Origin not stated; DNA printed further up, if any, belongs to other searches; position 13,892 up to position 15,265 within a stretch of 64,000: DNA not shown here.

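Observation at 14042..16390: Fusion of an O-antigen-ligase/Wzy_C-like membrane domain to a radical SAM/SPASM domain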

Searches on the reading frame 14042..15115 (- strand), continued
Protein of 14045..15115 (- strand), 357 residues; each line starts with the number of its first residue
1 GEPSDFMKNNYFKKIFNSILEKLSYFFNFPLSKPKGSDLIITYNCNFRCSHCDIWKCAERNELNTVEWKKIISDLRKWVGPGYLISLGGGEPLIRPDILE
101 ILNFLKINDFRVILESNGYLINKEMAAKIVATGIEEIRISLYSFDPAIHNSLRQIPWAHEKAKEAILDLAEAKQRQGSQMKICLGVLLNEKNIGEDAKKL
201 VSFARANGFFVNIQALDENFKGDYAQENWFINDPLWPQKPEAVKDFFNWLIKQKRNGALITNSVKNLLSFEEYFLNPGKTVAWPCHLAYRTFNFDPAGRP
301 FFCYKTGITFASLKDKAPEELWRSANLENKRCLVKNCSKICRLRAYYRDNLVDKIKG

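Call 35: search_protein_representatives(alignment_id=A3)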
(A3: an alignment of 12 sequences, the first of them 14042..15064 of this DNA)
Query: 12 sequences, 349 profile positions. Proteins with E-value up to 0.001 (for the whole library): 77162; up to 1e-10: 23873; up to 1e-30: 989. The best 150 are listed.
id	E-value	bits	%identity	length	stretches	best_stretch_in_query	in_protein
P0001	9.7e-165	563.8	-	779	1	2-345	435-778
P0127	1.5e-158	543.4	-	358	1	2-347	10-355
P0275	7.9e-144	495.0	-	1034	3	21-331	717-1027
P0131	8.2e-123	425.9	-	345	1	2-347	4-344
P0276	3.3e-115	400.9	-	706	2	20-339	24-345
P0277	2.3e-112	391.5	-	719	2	23-340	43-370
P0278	1.1e-100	353.2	-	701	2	17-331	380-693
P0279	6.0e-100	350.7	-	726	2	20-338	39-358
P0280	3.5e-94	331.8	-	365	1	9-348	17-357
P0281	5.5e-94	331.1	-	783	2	21-336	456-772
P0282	1.8e-91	322.8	-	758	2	23-338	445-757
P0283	5.4e-88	311.4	-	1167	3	14-336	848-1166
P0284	4.0e-86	305.3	-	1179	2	20-338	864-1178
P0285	2.9e-85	302.4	-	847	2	18-337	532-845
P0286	7.9e-84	297.7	-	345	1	2-340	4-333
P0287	3.7e-83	295.5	-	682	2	11-342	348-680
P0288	4.4e-83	295.2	-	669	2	20-335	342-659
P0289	9.3e-83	294.2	-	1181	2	20-336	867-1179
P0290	1.2e-82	293.8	-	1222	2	31-336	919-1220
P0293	8.5e-81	287.7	-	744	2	17-336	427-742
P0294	1.1e-80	287.4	-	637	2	15-336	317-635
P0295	1.7e-80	286.7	-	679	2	27-336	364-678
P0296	2.3e-80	286.3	-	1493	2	22-338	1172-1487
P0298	1.3e-79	283.8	-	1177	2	21-336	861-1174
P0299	4.7e-79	282.0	-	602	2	10-336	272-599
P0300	6.1e-78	278.3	-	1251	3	20-337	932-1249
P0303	7.1e-76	271.5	-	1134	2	18-336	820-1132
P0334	1.6e-67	244.1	-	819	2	17-339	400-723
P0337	2.6e-67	243.4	-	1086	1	17-335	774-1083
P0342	1.8e-66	240.6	-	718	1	19-337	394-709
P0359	5.3e-64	232.5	-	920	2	20-335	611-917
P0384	6.8e-61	222.3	-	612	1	20-336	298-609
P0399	1.4e-59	217.9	-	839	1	3-338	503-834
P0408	6.2e-59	215.8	-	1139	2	22-335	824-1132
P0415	2.7e-58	213.7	-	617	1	12-344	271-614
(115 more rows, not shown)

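Call 36: search_protein_families(library=pfam, proteins=[P0275, P0281, P0282, P0285, P0283, P0296, P0276, P0278, P0399, P0359], max_evalue=0.001)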
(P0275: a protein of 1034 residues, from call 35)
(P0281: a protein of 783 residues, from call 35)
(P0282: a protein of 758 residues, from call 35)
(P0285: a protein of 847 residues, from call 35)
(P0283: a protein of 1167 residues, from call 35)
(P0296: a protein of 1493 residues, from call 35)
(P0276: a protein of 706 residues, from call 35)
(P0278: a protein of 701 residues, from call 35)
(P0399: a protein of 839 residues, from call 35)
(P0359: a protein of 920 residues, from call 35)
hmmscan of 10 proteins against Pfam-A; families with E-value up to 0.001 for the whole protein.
P0275 (1034 aa): 3 families
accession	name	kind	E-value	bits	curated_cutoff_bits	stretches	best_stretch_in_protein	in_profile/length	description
PF04055.27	Radical_SAM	-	1.2e-64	217.9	29.5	3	14-163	3-153/166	Radical SAM superfamily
PF13186.11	SPASM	-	5.5e-15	55.8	21.5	2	267-318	5-66/67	Iron-sulfur cluster-binding domain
PF13353.11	Fer4_12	-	7.4e-15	55.9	22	0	379-464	13-100/137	4Fe-4S single cluster domain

P0281 (783 aa): 3 families
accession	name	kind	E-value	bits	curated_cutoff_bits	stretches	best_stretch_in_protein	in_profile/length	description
PF04055.27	Radical_SAM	-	2.9e-47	161.4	29.5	2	140-293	3-164/166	Radical SAM superfamily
PF13186.11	SPASM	-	3.5e-14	53.3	21.5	2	361-425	1-67/67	Iron-sulfur cluster-binding domain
PF13353.11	Fer4_12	-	4e-09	37.3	22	1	140-241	11-116/137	4Fe-4S single cluster domain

P0282 (758 aa): 4 families
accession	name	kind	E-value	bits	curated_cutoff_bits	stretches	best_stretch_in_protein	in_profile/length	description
PF04055.27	Radical_SAM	-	1.4e-58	198.2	29.5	2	138-289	3-165/166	Radical SAM superfamily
PF13353.11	Fer4_12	-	2.1e-14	54.4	22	2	455-560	14-121/137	4Fe-4S single cluster domain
PF13186.11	SPASM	-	2.4e-13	50.6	21.5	2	694-749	1-66/67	Iron-sulfur cluster-binding domain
PF00702.32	Hydrolase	-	2.4e-05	25.3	26.4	0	250-330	99-171/191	haloacid dehalogenase-like hydrolase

P0285 (847 aa): 3 families
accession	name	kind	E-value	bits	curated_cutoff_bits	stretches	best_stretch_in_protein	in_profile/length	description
PF04055.27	Radical_SAM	-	9.2e-51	172.7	29.5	2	219-357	3-150/166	Radical SAM superfamily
PF13186.11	SPASM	-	8.7e-17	61.6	21.5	2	439-502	1-66/67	Iron-sulfur cluster-binding domain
PF13353.11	Fer4_12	-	4.9e-12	46.7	22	1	213-319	6-115/137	4Fe-4S single cluster domain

P0283 (1167 aa): 7 families
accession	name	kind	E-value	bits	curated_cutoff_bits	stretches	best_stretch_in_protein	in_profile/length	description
PF04055.27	Radical_SAM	-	6.3e-48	163.5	29.5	2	529-682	3-164/166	Radical SAM superfamily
PF00535.33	Glycos_transf_2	-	1.4e-24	87.4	23.3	1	10-180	1-167/168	Glycosyl transferase family 2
PF13186.11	SPASM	-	1.6e-15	57.6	21.5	2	750-807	1-63/67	Iron-sulfur cluster-binding domain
PF13641.12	Glyco_tranf_2_3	-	1.5e-14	55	27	1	9-222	3-216/230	Glycosyltransferase like family 2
PF13353.11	Fer4_12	-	1.8e-10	41.7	22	1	530-614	12-100/137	4Fe-4S single cluster domain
PF13632.12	Glyco_trans_2_3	-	3.5e-07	30.7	27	1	88-226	1-132/198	Glycosyl transferase family group 2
PF13712.12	Glyco_tranf_2_5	-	0.00084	19.6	27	0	60-120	29-89/210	Glycosyltransferase like family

P0296 (1493 aa): 8 families
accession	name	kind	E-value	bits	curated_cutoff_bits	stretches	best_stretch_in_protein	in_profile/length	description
PF04055.27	Radical_SAM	-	2.2e-40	139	29.5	2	859-997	20-166/166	Radical SAM superfamily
PF00535.33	Glycos_transf_2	-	1.1e-30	107.2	23.3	1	6-176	1-167/168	Glycosyl transferase family 2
PF13641.12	Glyco_tranf_2_3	-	3.8e-16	60.3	27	1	3-218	1-213/230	Glycosyltransferase like family 2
PF13632.12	Glyco_trans_2_3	-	6.4e-10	39.6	27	1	84-223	1-133/198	Glycosyl transferase family group 2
PF13186.11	SPASM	-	4.8e-09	36.8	21.5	1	1063-1126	1-66/67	Iron-sulfur cluster-binding domain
PF10111.15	Glyco_tranf_2_2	-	1.4e-08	35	27.3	1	7-219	2-222/276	Glycosyltransferase like family 2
PF13353.11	Fer4_12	-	1.2e-07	32.5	22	0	859-944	28-115/137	4Fe-4S single cluster domain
PF13712.12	Glyco_tranf_2_5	-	1.7e-05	25.1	27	1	8-182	2-154/210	Glycosyltransferase like family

P0276 (706 aa): 3 families
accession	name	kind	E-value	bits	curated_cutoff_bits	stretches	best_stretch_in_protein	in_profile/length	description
PF04055.27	Radical_SAM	-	2.2e-49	168.3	29.5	2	34-193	3-166/166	Radical SAM superfamily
PF13186.11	SPASM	-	6.4e-11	42.8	21.5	2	639-694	1-66/67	Iron-sulfur cluster-binding domain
PF13353.11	Fer4_12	-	3.7e-08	34.2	22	0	388-490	10-112/137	4Fe-4S single cluster domain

P0278 (701 aa): 3 families
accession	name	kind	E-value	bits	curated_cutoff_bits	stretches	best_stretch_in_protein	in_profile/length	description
PF04055.27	Radical_SAM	-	2.1e-45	155.3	29.5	2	391-552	1-165/166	Radical SAM superfamily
PF13186.11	SPASM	-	1.4e-08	35.4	21.5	1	637-692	1-66/67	Iron-sulfur cluster-binding domain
PF13353.11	Fer4_12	-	1.7e-08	35.3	22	0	395-475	13-95/137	4Fe-4S single cluster domain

P0399 (839 aa): 4 families
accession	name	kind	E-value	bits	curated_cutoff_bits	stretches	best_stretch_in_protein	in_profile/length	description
PF04055.27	Radical_SAM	-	8.6e-44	150.1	29.5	2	528-688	1-166/166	Radical SAM superfamily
PF02310.24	B12-binding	-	5.7e-08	33.1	32.1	0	17-161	9-117/121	B12 binding domain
PF13186.11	SPASM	-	0.00025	21.7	21.5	0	769-825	1-64/67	Iron-sulfur cluster-binding domain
PF13353.11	Fer4_12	-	0.00043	21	22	1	531-633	12-115/137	4Fe-4S single cluster domain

P0359 (920 aa): 4 families
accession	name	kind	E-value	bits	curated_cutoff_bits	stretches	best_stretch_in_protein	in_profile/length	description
PF04055.27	Radical_SAM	-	1.5e-24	87.4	29.5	1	620-777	2-166/166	Radical SAM superfamily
PF00535.33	Glycos_transf_2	-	4.6e-24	85.7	23.3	1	64-229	1-162/168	Glycosyl transferase family 2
PF13641.12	Glyco_tranf_2_3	-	4.5e-13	50.2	27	1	61-272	1-212/230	Glycosyltransferase like family 2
PF13632.12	Glyco_trans_2_3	-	1.7e-06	28.4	27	1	142-275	1-127/198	Glycosyl transferase family group 2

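Call 54: search_protein_families(library=pfam, proteins=[P0293, P0342, P0334, P0287, P0288, P0294, P0295, P0299, P0384, P0415], max_evalue=0.001)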
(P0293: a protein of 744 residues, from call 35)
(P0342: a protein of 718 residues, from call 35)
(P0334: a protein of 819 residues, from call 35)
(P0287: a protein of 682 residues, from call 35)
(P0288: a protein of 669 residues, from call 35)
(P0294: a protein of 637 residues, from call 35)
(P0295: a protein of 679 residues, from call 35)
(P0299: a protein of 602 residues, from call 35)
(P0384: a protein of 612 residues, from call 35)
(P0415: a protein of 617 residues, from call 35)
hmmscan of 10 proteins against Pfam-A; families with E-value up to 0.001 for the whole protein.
P0293 (744 aa): 3 families
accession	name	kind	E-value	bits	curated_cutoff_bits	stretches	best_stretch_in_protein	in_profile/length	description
PF04055.27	Radical_SAM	-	1.7e-44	152.4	29.5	2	111-261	5-165/166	Radical SAM superfamily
PF13353.11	Fer4_12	-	4.3e-11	43.7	22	1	110-214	12-120/137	4Fe-4S single cluster domain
PF13186.11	SPASM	-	5e-11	43.2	21.5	2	329-392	1-66/67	Iron-sulfur cluster-binding domain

P0342 (718 aa): 7 families
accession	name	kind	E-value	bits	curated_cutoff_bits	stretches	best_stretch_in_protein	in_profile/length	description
PF04055.27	Radical_SAM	-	4.9e-23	82.5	29.5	1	402-545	1-150/166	Radical SAM superfamily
PF00535.33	Glycos_transf_2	-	1.1e-22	81.2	23.3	1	16-187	2-167/168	Glycosyl transferase family 2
PF13641.12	Glyco_tranf_2_3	-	4.7e-12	46.8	27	1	12-231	1-213/230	Glycosyltransferase like family 2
PF13632.12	Glyco_trans_2_3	-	4e-09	37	27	1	93-240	1-137/198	Glycosyl transferase family group 2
PF13186.11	SPASM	-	4.5e-06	27.3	21.5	1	647-703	1-64/67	Iron-sulfur cluster-binding domain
PF13506.12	Glyco_transf_21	-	0.00057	19.8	21.7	0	88-220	28-150/174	Glycosyl transferase family 21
PF13353.11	Fer4_12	-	0.00093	19.9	22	0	403-503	10-113/137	4Fe-4S single cluster domain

P0334 (819 aa): 2 families
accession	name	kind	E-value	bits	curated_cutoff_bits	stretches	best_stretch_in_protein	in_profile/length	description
PF04055.27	Radical_SAM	-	6.7e-27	95.1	29.5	1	413-571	3-166/166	Radical SAM superfamily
PF13186.11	SPASM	-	8.3e-13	48.9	21.5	2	657-713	1-64/67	Iron-sulfur cluster-binding domain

P0287 (682 aa): 3 families
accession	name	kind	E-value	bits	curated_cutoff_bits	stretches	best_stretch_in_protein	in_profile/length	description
PF04055.27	Radical_SAM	-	1.2e-43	149.6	29.5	2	14-177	1-165/166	Radical SAM superfamily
PF13353.11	Fer4_12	-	3e-13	50.7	22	2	18-121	13-114/137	4Fe-4S single cluster domain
PF13186.11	SPASM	-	0.00028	21.5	21.5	0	611-666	1-63/67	Iron-sulfur cluster-binding domain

P0288 (669 aa): 2 families
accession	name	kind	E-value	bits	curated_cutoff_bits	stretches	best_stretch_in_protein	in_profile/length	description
PF04055.27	Radical_SAM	-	7e-23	82.1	29.5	2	352-493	3-148/166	Radical SAM superfamily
PF13186.11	SPASM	-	3.1e-11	43.8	21.5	2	249-299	6-66/67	Iron-sulfur cluster-binding domain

P0294 (637 aa): 3 families
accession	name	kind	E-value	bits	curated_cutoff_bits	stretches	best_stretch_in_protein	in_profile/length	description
PF04055.27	Radical_SAM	-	6.4e-55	186.3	29.5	2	17-168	3-165/166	Radical SAM superfamily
PF13186.11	SPASM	-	1.7e-13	51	21.5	2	235-295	1-67/67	Iron-sulfur cluster-binding domain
PF13353.11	Fer4_12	-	1.2e-09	39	22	1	17-120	11-118/137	4Fe-4S single cluster domain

P0295 (679 aa): 3 families
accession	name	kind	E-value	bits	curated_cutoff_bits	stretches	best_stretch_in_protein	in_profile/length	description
PF04055.27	Radical_SAM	-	6.6e-40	137.4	29.5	2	12-151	1-142/166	Radical SAM superfamily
PF13353.11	Fer4_12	-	2.4e-09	38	22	0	12-104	9-100/137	4Fe-4S single cluster domain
PF13186.11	SPASM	-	2e-08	34.8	21.5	1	613-671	1-64/67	Iron-sulfur cluster-binding domain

P0299 (602 aa): 3 families
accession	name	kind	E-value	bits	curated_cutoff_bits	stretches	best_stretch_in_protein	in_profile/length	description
PF04055.27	Radical_SAM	-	7.1e-37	127.6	29.5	2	291-454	2-164/166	Radical SAM superfamily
PF13186.11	SPASM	-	8.9e-13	48.8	21.5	2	179-243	1-67/67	Iron-sulfur cluster-binding domain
PF13353.11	Fer4_12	-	0.00013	22.7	22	0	1-58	56-115/137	4Fe-4S single cluster domain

P0384 (612 aa): 7 families
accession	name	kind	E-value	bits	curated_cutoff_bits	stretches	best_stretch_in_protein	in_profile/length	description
PF00535.33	Glycos_transf_2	-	2.3e-23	83.4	23.3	1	7-174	1-164/168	Glycosyl transferase family 2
PF04055.27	Radical_SAM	-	3.2e-20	73.4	29.5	1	307-466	2-164/166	Radical SAM superfamily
PF13641.12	Glyco_tranf_2_3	-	1.6e-19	71.3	27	1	3-234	1-226/230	Glycosyltransferase like family 2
PF13632.12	Glyco_trans_2_3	-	2.3e-06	28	27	1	88-220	4-129/198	Glycosyl transferase family group 2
PF13712.12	Glyco_tranf_2_5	-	0.00032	20.9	27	0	66-225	37-199/210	Glycosyltransferase like family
PF10111.15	Glyco_tranf_2_2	-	0.00064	19.7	27.3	0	30-103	24-102/276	Glycosyltransferase like family 2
PF13353.11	Fer4_12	-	0.00083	20.1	22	0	308-413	11-117/137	4Fe-4S single cluster domain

P0415 (617 aa): 20 families
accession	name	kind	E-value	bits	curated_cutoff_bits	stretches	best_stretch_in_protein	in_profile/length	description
PF04055.27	Radical_SAM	-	9.5e-25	88.1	29.5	1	288-445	2-162/166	Radical SAM superfamily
PF07719.23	TPR_2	-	2.1e-22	77.7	27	2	72-103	2-33/34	Tetratricopeptide repeat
PF13414.12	TPR_11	-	6.7e-21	74.2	26.8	1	117-150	6-39/42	TPR repeat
PF00515.34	TPR_1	-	5e-20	70.9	27.8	2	72-103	2-33/34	Tetratricopeptide repeat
PF13181.12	TPR_8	-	1.8e-17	62.4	25.7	2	39-69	3-33/34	Tetratricopeptide repeat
PF14559.12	TPR_19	-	1.1e-15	58.1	25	2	116-161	2-47/68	Tetratricopeptide repeat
PF13431.12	TPR_17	-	6.6e-15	54.5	24.4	0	60-91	2-33/34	Tetratricopeptide repeat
PF13424.12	TPR_12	-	7.9e-11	42.4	30.1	1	40-100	6-74/77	Tetratricopeptide repeat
PF13428.12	TPR_14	-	8.9e-10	38.7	23.5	0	41-79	5-43/44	Tetratricopeptide repeat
PF13186.11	SPASM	-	2.4e-09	37.8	21.5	1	541-598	1-64/67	Iron-sulfur cluster-binding domain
PF13432.12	TPR_16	-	3.8e-07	30.9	32.7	0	8-69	2-63/65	Tetratricopeptide repeat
PF13176.12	TPR_7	-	4.9e-07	29.8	27.9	0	43-71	5-33/36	Tetratricopeptide repeat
PF23914.1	TPR_CcmH_CycH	-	1.8e-06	28.3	42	0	71-168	50-150/158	Cytochrome c-type biogenesis protein H TPR domain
PF20225.4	DUF6584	-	3.6e-06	27.6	27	0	1-54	1-54/171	Family of unknown function (DUF6584)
PF13174.12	TPR_6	-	5.8e-06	27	26.3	0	43-69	6-32/33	Tetratricopeptide repeat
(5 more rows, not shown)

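Call 66: find_encoding_contigs(protein=P0131, flank=7000, max_places=2)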
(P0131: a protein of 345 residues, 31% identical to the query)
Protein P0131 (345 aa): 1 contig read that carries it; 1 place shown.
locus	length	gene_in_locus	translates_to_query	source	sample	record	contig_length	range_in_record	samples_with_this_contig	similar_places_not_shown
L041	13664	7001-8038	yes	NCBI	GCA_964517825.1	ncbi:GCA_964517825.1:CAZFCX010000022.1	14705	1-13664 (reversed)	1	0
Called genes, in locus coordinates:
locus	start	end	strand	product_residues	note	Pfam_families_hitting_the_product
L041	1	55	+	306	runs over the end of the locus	PF00070:Pyr_redox (faint), PF00890:FAD_binding_2 (faint), PF01134:GIDA (faint), PF01266:DAO (faint), PF01946:Thi4 (faint), PF03486:HI0933_like (faint), PF07992:Pyr_redox_2, PF13738:Pyr_redox_3, +2 more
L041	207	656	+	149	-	PF01894:YjbQ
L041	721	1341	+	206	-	PF01135:PCMT, PF01209:Ubie_methyltran, PF13847:Methyltransf_31 (weak), PF13649:Methyltransf_25 (weak)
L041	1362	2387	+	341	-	PF02618:YceG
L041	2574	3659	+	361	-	PF00022:Actin (faint), PF06723:MreB_Mbl, PF00012:HSP70, PF11104:PilM_2 (faint), PF14450:FtsA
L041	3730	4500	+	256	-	PF04085:MreC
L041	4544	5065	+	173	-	PF04093:MreD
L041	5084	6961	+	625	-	PF03717:PBP_dimer, PF00905:Transpeptidase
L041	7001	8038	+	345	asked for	PF04055:Radical_SAM, PF13353:Fer4_12 (faint), PF13186:SPASM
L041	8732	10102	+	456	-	PF13727:CoA_binding_3 (faint), PF02397:Bac_transf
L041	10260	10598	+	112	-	PF13083:KH_KhpA-B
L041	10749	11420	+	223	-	PF01746:tRNA_m1G_MT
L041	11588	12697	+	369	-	PF01098:FTSW_RODA_SPOVE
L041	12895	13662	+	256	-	?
